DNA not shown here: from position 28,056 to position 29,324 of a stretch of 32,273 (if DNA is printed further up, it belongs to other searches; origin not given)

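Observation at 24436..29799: AsnB amidotransferase + carrier protein + adenylating ligase + NadE-like ATP-PPase + hexapeptide acyltransferase cassette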

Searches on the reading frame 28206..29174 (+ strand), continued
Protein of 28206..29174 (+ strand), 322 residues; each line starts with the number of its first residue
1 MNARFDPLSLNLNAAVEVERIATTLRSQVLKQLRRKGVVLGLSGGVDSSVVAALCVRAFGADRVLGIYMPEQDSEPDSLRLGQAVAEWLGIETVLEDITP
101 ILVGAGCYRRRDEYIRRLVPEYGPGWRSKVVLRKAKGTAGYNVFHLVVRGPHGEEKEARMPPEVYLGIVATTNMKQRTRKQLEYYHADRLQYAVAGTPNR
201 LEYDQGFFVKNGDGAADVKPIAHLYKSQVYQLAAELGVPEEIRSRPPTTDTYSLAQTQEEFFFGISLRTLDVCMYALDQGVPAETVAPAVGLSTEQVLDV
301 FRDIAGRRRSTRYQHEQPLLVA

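Call 30: find_related_loci(query=A1, collection=genome_contigs, flank=10000)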
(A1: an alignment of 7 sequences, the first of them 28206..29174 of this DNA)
Query A1 (322 aa) in genome_contigs; peptide patterns used: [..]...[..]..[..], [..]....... (x = any residue, [..] = any of these).
599 stretches matched a pattern (row limit reached: there are more); 532 encode a relative of the query (tblastn E <= 1e-3); the best 80 are kept; 80 distinct loci.
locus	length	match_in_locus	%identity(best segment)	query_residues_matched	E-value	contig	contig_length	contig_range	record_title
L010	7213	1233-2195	94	1-321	0e+0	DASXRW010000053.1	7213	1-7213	MAG TPA_asm: Burkholderiales bacterium isolate SMAG_U4650 k141_1665276, whole genome shotgun sequence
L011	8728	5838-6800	93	1-321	0e+0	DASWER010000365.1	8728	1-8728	MAG TPA_asm: Burkholderiales bacterium isolate SMAG_U2767 k141_1913048, whole genome shotgun sequence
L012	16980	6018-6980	89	1-321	0e+0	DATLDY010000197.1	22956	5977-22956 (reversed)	MAG TPA_asm: Burkholderiales bacterium isolate SMAG_U14362 k141_4763585, whole genome shotgun sequence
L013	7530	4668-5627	87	1-321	0e+0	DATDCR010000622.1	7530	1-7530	MAG TPA_asm: Burkholderiales bacterium isolate SMAG_U153 k141_282251, whole genome shotgun sequence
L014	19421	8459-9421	87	1-321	0e+0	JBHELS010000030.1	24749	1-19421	MAG: Burkholderiales bacterium isolate S2_bin.27.orig S2_k141_459387, whole genome shotgun sequence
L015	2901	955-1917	86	1-321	0e+0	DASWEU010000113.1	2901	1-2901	MAG TPA_asm: Burkholderiales bacterium isolate SMAG_U2770 k141_720227, whole genome shotgun sequence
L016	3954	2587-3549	86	1-321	0e+0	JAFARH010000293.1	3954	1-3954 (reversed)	MAG: Betaproteobacteria bacterium isolate CP_BM_ER_R7_3 BM_ER_R7_k147_199589, whole genome shotgun sequence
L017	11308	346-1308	88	1-321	0e+0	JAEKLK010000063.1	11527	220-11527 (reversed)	MAG: Betaproteobacteria bacterium isolate UL_67_12 UL_S35_scaffold_1629, whole genome shotgun sequence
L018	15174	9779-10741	84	1-321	0e+0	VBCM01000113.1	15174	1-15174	MAG: Betaproteobacteria bacterium isolate BP_17 14_0903_12_30cm_scaffold_1969, whole genome shotgun sequence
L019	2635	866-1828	85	1-321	0e+0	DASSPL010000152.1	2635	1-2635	MAG TPA_asm: Burkholderiales bacterium isolate SMAG_U1277 k141_1366217, whole genome shotgun sequence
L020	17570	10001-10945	84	6-321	0e+0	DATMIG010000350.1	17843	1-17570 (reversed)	MAG TPA_asm: Burkholderiales bacterium isolate SMAG_U13536 k141_132600, whole genome shotgun sequence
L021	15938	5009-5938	84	12-321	9e-180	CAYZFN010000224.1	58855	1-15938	MAG TPA_asm: uncultured Enterobacteriaceae bacterium isolate binchicken_co279_116 genome assembly, contig: k141_142762,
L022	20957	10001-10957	85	1-321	3e-176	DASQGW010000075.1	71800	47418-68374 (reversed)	MAG TPA_asm: Burkholderiales bacterium isolate SMAG_U11817 k141_7599, whole genome shotgun sequence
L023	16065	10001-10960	85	1-321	1e-175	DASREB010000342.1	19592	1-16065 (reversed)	MAG TPA_asm: Burkholderiales bacterium isolate SMAG_U9995 k141_1082057, whole genome shotgun sequence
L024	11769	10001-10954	78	2-321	1e-170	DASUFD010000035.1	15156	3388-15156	MAG TPA_asm: Burkholderiales bacterium isolate SMAG_U1370 k141_1593393, whole genome shotgun sequence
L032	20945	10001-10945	66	7-321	7e-144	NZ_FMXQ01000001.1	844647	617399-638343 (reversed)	Bauldia litoralis strain ATCC 35022, whole genome shotgun sequence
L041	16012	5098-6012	67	17-321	2e-137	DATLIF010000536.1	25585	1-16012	MAG TPA_asm: Fimbriiglobus sp. isolate SMAG_U13660 k141_1409966, whole genome shotgun sequence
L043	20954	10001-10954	65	3-321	2e-137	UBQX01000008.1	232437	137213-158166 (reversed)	Rhizobiales bacterium isolate AFS022961 genome assembly, contig: contig_8, whole genome shotgun sequence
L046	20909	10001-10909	69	19-321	2e-137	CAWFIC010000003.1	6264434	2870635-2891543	MAG: uncultured Planctomycetota bacterium isolate MFD02579.bin.2.73 genome assembly, contig: contig_1813, whole genome s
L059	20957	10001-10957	62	2-319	7e-136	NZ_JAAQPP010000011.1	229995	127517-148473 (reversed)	Agrobacterium tumefaciens strain ATCC 4720 NODE_11_length_229995_cov_42.0819, whole genome shotgun sequence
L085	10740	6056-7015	61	2-321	8e-134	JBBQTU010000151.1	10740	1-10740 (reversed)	MAG: Tepidisphaerales bacterium isolate Co_metawrap_1860 Cmw_1860_k141_21225710_length_10740_cov_12.9909, whole genome s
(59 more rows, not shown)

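Call 34: search_protein_families(library=pfam, proteins=[L032:4700-5917:+, L059:5108-6232:+, L043:12086-12889:-, L032:11009-12067:+, L008:4149-5225:+, L010:2191-2892:+], max_evalue=0.01)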
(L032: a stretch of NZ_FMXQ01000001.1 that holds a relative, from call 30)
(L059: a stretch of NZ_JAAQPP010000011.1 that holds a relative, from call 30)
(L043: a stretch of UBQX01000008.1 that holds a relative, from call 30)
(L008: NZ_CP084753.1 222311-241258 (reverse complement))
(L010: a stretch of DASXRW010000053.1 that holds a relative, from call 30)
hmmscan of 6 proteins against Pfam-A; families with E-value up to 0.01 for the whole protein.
L032:4700-5917:+ (405 aa): 0 families

L059:5108-6232:+ (374 aa): 0 families

L043:12086-12889:- (267 aa): 10 families
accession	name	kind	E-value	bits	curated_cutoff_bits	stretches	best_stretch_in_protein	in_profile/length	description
PF05175.20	MTS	-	5.6e-12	46.1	23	1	89-178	31-115/170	Methyltransferase small domain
PF13847.12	Methyltransf_31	-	1.7e-07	31.5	27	1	93-234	7-121/145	Methyltransferase domain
PF03602.21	Cons_hypoth95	-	9.2e-07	29.1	24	1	92-176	44-128/182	Conserved hypothetical protein 95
PF13649.12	Methyltransf_25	-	4.2e-06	27.8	27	1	93-155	1-60/97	Methyltransferase domain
PF09445.16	Methyltransf_15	-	1.9e-05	24.7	22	1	92-170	3-80/165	RNA cap guanine-N2 methyltransferase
PF01170.24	UPF0020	-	0.00015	21.9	22.3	1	108-172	71-132/197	RMKL-like, methyltransferase domain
PF11599.14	AviRa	-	0.0003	20.8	25.7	1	76-137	39-101/232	RRNA methyltransferase AviRa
PF06325.19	PrmA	-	0.0014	18.6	22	1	80-168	152-233/296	Ribosomal protein L11 methyltransferase (PrmA)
PF02384.22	N6_Mtase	-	0.0014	18.4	20.4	1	65-174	28-138/311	N-6 DNA Methylase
PF13679.12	Methyltransf_32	-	0.0054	17.1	27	1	84-143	18-83/143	Methyltransferase domain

L032:11009-12067:+ (352 aa): 1 family
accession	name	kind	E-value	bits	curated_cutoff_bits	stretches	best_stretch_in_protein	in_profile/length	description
PF01522.26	Polysacc_deac_1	-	6.8e-17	62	23.1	1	90-279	3-109/124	Polysaccharide deacetylase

L008:4149-5225:+ (358 aa): 0 families

L010:2191-2892:+ (233 aa): 4 families
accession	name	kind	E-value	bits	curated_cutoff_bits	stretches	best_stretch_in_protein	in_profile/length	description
PF00132.30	Hexapep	-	1.4e-12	47.2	27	1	148-182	2-36/36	Bacterial transferase hexapeptide (six repeats)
PF14602.12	Hexapep_2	-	1.1e-06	28.6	27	1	149-181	3-33/34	Hexapeptide repeat of succinyl-transferase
PF25087.1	GMPPB_C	-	0.00029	20.9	39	0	114-138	3-27/110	GMPPB C-terminal domain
PF25084.1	LbH_EIF2B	-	0.00055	20.3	54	0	149-197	40-87/105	EIF2B subunit epsilon LbH domain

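Call 35: search_protein_families(library=ncbifam, proteins=[L032:4700-5917:+, L059:5108-6232:+, L043:12086-12889:-, L032:11009-12067:+, L008:4149-5225:+, L010:2191-2892:+], max_evalue=0.01)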
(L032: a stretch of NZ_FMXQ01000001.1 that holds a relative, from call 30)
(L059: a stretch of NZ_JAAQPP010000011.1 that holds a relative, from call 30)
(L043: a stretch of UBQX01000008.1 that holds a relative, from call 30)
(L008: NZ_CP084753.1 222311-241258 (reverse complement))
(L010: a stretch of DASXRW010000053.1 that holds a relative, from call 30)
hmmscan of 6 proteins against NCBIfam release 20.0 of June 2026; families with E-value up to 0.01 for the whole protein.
L032:4700-5917:+ (405 aa): 0 families

L059:5108-6232:+ (374 aa): 0 families

L043:12086-12889:- (267 aa): 20 families
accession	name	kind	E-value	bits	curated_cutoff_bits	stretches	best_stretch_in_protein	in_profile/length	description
TIGR03534.1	RF_mod_PrmC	equivalog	2.3e-48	164.9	199.1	1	51-258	52-252/253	peptide chain release factor N(5)-glutamine methyltransferase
TIGR00536.1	hemK_fam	subfamily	1.3e-41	142.5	115.5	1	52-263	78-283/286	HemK family protein methyltransferase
TIGR03704.1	PrmC_rel_meth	equivalog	2.4e-34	118.9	248.8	1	53-239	51-231/251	putative protein N(5)-glutamine methyltransferase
TIGR03533.1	L3_gln_methyl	equivalog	1.2e-29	103.5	229.7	1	54-231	87-258/284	50S ribosomal protein L3 N(5)-glutamine methyltransferase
NF011529.0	PRK14968.1-3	equivalog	2.6e-15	56.4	162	1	54-220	5-152/198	putative methyltransferase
NF002421.0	PRK01544.1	equivalog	2e-13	49.9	567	1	93-234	142-279/524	bifunctional peptide chain release factor N(5)-glutamine methyltransferase PrmC/tRNA (guanosine(46)-N7)-methyltransferase TrmB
NF011530.0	PRK14968.1-4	equivalog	1.5e-12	47.3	243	1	52-221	6-154/202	putative methyltransferase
TIGR00537.1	hemK_rel_arch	hypoth_equivalog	5.1e-10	39.3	87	1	90-220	22-136/179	HemK2/MTQ2 family protein methyltransferase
NF002910.0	PRK03522.2-3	equivalog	9.3e-07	28.2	558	1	73-171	220-318/383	23S rRNA (uracil(747)-C(5))-methyltransferase RlmC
NF007023.0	PRK09489.1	equivalog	5.4e-06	25.8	295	1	90-171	197-271/342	16S rRNA (guanine(1207)-N(2))-methyltransferase RsmC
NF011527.0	PRK14968.1-1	equivalog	8.9e-06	25.5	242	1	63-221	12-148/192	putative methyltransferase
TIGR00479.1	rumA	equivalog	9.6e-06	24.7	183.55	1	72-170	278-372/432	23S rRNA (uracil(1939)-C(5))-methyltransferase RlmD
NF047853.1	tRm6a37MtseTrmN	equivalog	1.4e-05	25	350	1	93-175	47-128/244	tRNA(1)(Val) (adenine(37)-N(6))-methyltransferase TrmN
NF009639.0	PRK13168.1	equivalog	0.00019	20.4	458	1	75-158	288-366/446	23S rRNA (uracil(1939)-C(5))-methyltransferase RlmD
TIGR00406.1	prmA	equivalog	0.00035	20.1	183.15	1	83-168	153-232/288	50S ribosomal protein L11 methyltransferase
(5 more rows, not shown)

L032:11009-12067:+ (352 aa): 4 families
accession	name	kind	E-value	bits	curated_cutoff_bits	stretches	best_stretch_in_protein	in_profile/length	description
NF050820.1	PolSacchBiosHfsH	equivalog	7.7e-09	35.6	400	1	230-323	95-182/249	oligosaccharide deacetylase HfsH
TIGR03938.2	deacetyl_PgaB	equivalog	8.2e-09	34.3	321.9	1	34-131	4-101/621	poly-beta-1,6-N-acetyl-D-glucosamine N-deacetylase PgaB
TIGR02764.1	spore_ybaN_pdaB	equivalog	8.1e-06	25.7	237.4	0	230-279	60-109/191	polysaccharide deacetylase family sporulation protein PdaB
NF011177.0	PRK14582.1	equivalog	0.00038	18.8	923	0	56-124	68-137/671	poly-beta-1,6-N-acetyl-D-glucosamine N-deacetylase PgaB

L008:4149-5225:+ (358 aa): 0 families

L010:2191-2892:+ (233 aa): 43 families (the best 25 are shown)
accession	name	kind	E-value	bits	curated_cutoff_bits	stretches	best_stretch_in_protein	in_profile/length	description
NF041874.1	EPS_EpsC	equivalog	1.9e-29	102.5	150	1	40-199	9-165/168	serine O-acetyltransferase EpsC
TIGR01172.1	cysE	equivalog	1.7e-25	89.9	210.65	1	46-196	15-162/162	serine O-acetyltransferase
NF008349.0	PRK11132.1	equivalog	6.9e-19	68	397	1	55-202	104-248/273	serine O-acetyltransferase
TIGR04016.1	WcaB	equivalog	1.9e-17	63.2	194.65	1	79-197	25-142/146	colanic acid biosynthesis acetyltransferase WcaB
NF007564.0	PRK10191.1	equivalog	2.7e-17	62.7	196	1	79-197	41-158/162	colanic acid biosynthesis acetyltransferase WcaB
TIGR03570.1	NeuD_NnaD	subfamily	4.9e-17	62.2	160.8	1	84-196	94-202/202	NeuD/PglB/VioB family sugar acetyltransferase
NF002060.0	PRK00892.1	subfamily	2.9e-13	49.6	207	2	146-196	262-313/345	UDP-3-O-(3-hydroxymyristoyl)glucosamine N-acyltransferase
NF007499.0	PRK10092.1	equivalog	2.5e-12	47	314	1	119-198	91-180/183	maltose O-acetyltransferase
NF007076.0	PRK09527.1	equivalog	3.6e-12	46.1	347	1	100-201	74-185/203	galactoside O-acetyltransferase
NF058585.1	HptprglPActTf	PfamEq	1e-11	44.7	300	1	148-199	107-158/172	heptaprenylglyceryl phosphate O-acetyltransferase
TIGR01853.1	lipid_A_lpxD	equivalog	1.4e-11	43.9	242.5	1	124-196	233-303/325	UDP-3-O-(3-hydroxymyristoyl)glucosamine N-acyltransferase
NF007240.0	PRK09677.1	equivalog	2.4e-10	40.2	243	1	149-199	132-182/192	putative lipopolysaccharide biosynthesis O-acetyl transferase WbbJ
TIGR03532.1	DapD_Ac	equivalog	4.7e-10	39.5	231.75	1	92-198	107-211/231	2,3,4,5-tetrahydropyridine-2,6-dicarboxylate N-acetyltransferase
NF007797.0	PRK10502.1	subfamily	6.7e-10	38.9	192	1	96-198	67-176/183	WcaF family extracellular polysaccharide biosynthesis acetyltransferase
NF000311.1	Vat_ABCDEFH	equivalog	6.8e-09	35.6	300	1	146-199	109-162/201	Vat family streptogramin A O-acetyltransferase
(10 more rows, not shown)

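Call 40: search_solved_structures(query=A2, max_evalue=10, show_alignments=1)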
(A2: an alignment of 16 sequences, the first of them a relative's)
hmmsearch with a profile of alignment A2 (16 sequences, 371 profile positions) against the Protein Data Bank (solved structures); distinct sequences matched with E-value up to 10: 0.

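Call 63: find_homologous_proteins(query=L059:5108-6232:+, max_evalue=0.00001)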
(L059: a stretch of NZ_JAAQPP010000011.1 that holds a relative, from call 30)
Query L059:5108-6232:+ (374 aa): 347 proteins with E <= 0.00001 among 8000 candidates; the best 120 are listed.
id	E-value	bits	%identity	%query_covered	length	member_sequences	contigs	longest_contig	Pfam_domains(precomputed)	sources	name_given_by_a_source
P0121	1.1e-247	839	100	100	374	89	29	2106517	-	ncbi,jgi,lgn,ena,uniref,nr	ncbi:hypothetical protein J8N08_20170 [Agrobacterium tumefaciens]|uniref:hypothetical protein n=1 Ta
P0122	5.1e-210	715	83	100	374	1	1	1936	-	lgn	-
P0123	7.4e-195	665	79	100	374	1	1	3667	-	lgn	-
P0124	4.6e-193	659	78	100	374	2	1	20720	-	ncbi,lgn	-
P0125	3.0e-192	657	78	99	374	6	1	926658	-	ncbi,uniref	ncbi:hypothetical protein ABVB72_03095 [Rhizobium nepotum]|uniref:hypothetical protein n=1 Tax=Rhizo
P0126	1.9e-154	532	89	71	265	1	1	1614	-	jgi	jgi:hypothetical protein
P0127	1.9e-153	529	62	99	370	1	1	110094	-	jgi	jgi:hypothetical protein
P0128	3.1e-150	518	61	99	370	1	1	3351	-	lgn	-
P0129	4.0e-139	482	59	99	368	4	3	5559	-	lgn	-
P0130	7.9e-139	481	58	99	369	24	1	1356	-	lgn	-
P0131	1.2e-137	477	59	99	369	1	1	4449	-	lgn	-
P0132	1.8e-137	476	59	99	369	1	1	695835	-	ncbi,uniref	ncbi:hypothetical protein J2Y63_001718 [Shinella sp. BE166]|uniref:hypothetical protein n=1 Tax=Shin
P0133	1.2e-136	474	59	99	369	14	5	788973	-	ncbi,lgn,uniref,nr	ncbi:hypothetical protein KYK30_07455 [Shinella yambaruensis]|uniref:hypothetical protein n=1 Tax=Sh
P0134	3.8e-136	472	59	99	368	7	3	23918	-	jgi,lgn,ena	jgi:hypothetical protein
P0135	7.1e-136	471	57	99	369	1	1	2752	-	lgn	-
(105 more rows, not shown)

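Call 72: predict_structure(alignment_id=A3)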
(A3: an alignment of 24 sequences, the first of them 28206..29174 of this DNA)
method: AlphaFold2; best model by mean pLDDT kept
length: 322 residues; sequences in the alignment: 24
mean_pLDDT: 60.7   pTM: 0.58
mean pLDDT of the five models: 60.7, 53.9, 52.0, 50.5, 50.3
residues with pLDDT >= 90: 23; 70-90: 93; 50-70: 103; < 50: 103
segments of 3 or more residues with pLDDT < 50: 1-8, 31-35, 137-143, 170-218, 248-264, 308-322
pLDDT, mean of each block of 10 residues (from residue 1): 36 86 70 54 76 86 74 69 90 74 63 73 65 48 54 65 51 36 37 32 31 39 68 92 66 34 52 74 89 78 56 29 26
secondary structure, 60 per line:
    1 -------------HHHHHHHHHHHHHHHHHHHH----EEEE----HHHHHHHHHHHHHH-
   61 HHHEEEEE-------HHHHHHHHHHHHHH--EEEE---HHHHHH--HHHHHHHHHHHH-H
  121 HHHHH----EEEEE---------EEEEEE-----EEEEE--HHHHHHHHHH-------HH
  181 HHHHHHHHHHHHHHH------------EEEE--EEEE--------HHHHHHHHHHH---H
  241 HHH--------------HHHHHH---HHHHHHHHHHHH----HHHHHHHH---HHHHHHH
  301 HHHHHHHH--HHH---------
elements in order: H14-33 E38-41 H46-59 E64-68 H76-89 E92-95 H99-104 H107-118 H120-125 E130-134 E144-149 E155-159 H162-171 H179-195 E208-211 E214-217 H226-236 H240-243 H258-263 H267-278 H283-290 H294-308

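Call 76: predict_structure(alignment_id=A4)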
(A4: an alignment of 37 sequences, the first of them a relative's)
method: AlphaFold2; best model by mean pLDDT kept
length: 374 residues; sequences in the alignment: 37
mean_pLDDT: 88.5   pTM: 0.87
mean pLDDT of the five models: 88.5, 86.5, 86.5, 85.7, 85.4
residues with pLDDT >= 90: 240; 70-90: 103; 50-70: 27; < 50: 4
segments of 3 or more residues with pLDDT < 50: 187-190
pLDDT, mean of each block of 10 residues (from residue 1): 94 93 83 90 84 95 94 95 92 84 95 95 89 94 92 90 78 85 60 55 91 97 96 92 85 95 96 93 96 95 94 93 89 94 94 86 63 57
secondary structure, 60 per line:
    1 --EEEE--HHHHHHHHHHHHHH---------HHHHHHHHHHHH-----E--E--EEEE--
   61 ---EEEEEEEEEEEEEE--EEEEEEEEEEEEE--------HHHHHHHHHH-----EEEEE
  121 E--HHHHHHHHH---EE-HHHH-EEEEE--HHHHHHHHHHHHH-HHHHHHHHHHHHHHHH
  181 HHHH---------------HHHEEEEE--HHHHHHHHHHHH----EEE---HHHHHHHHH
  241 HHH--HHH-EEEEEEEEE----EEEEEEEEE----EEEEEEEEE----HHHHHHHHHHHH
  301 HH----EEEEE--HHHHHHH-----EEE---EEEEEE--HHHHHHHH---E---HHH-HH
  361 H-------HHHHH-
elements in order: E3-6 H9-22 H32-43 E55-58 E64-77 E80-92 H101-110 E116-121 H124-132 H139-142 E144-148 H151-163 H165-184 E203-207 H210-221 E226-228 H232-243 E250-258 E263-271 E276-284 H289-302 E307-311 H314-320 E326-328 E332-337 H340-347 H369-373

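Call 78: fold_search(model_id=the predicted structure, library=pdb)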
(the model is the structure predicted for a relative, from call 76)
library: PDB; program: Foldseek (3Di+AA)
matches with E <= 10: 1003; with E <= 0.001: 352
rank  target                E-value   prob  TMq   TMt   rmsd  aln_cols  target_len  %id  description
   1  5mu6_B                3.7e-13  1.00  0.49  0.49   8.1       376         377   10  Human N-myristoyltransferase (NMT1) with Myristoyl-CoA and IMP-1088 inhibitor bound (released 2018-02-14)
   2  6pau_A                4.4e-13  1.00  0.49  0.51   8.2       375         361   10  Structure of Human NMT2 with myristoyl-lysine peptide and CoA products (released 2020-03-11)
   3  7owq_A                4.7e-13  1.00  0.50  0.48   7.8       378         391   11  HsNMT1 in complex with both MyrCoA and peptide N-Methylated-GNCFSKPR (released 2022-12-21)
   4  5npq_A                6.0e-13  1.00  0.52  0.54   6.1       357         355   11  Human N-myristoyltransferase 1 (MNT1) with Myristoyl-CoA analogue X10 bound (released 2018-05-30)
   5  6sk3_B                7.2e-13  1.00  0.50  0.48   7.8       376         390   10  C-terminal HsNMT1 deltaC3 truncation in complex with both MyrCoA and GNCFSKPR substrates (released 2020-03-18)
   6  6fz2_B                9.2e-13  1.00  0.49  0.49   8.0       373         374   10  Human N-myristoyltransferase (NMT1) with Myristoyl-CoA and inhibitor bound (released 2019-03-27)
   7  6fz2_A                9.7e-13  1.00  0.50  0.50   7.9       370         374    9  Human N-myristoyltransferase (NMT1) with Myristoyl-CoA and inhibitor bound (released 2019-03-27)
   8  6sk8_A                1.0e-12  1.00  0.51  0.49   8.0       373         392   11  DeltaC3 C-terminal truncation of HsNMT1 in complex with MyrCoA and GDCFSKPR substrates (released 2020-03-18)
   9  5o9t_A                1.1e-12  1.00  0.49  0.48   8.0       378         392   10  HsNMT1 in complex with CoA and acetylated-NCFSKPK peptide (released 2018-06-27)
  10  6pav_B                1.2e-12  1.00  0.51  0.50   7.8       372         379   11  Structure of Human NMT1 with products CoA and myristoyl-lysine peptide with acetylated N-terminus (released 2020-03-11)
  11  7owu_B                1.3e-12  1.00  0.50  0.47   7.9       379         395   10  HsNMT1 in complex with both CoA and Myr-ANCFSKPR peptide (released 2022-12-21)
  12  6skj_B                1.4e-12  1.00  0.49  0.48   8.1       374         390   10  DeltaC2 C-terminal truncation of HsNMT1 in complex with MyrCoA and GNCFSKPR substrates (released 2020-03-18)
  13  7rk3_A                1.4e-12  1.00  0.50  0.53   8.0       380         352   10  Crystal structure of human N-myristoyltransferase 1 fragment (residues 109-496) bound to diacylated human Arf6 octapep (released 2022-07-27)
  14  6ehj_B                1.6e-12  1.00  0.49  0.49   7.8       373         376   10  Human N-myristoyltransferase (NMT1) with Myristoyl-CoA and peptide bound (released 2019-03-27)
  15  3jtk_B                1.7e-12  1.00  0.49  0.48   8.2       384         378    9  Crystal Structure of human type-I N-myristoyltransferase with bound myristoyl-CoA and inhibitor DDD90055 (released 2009-09-22)
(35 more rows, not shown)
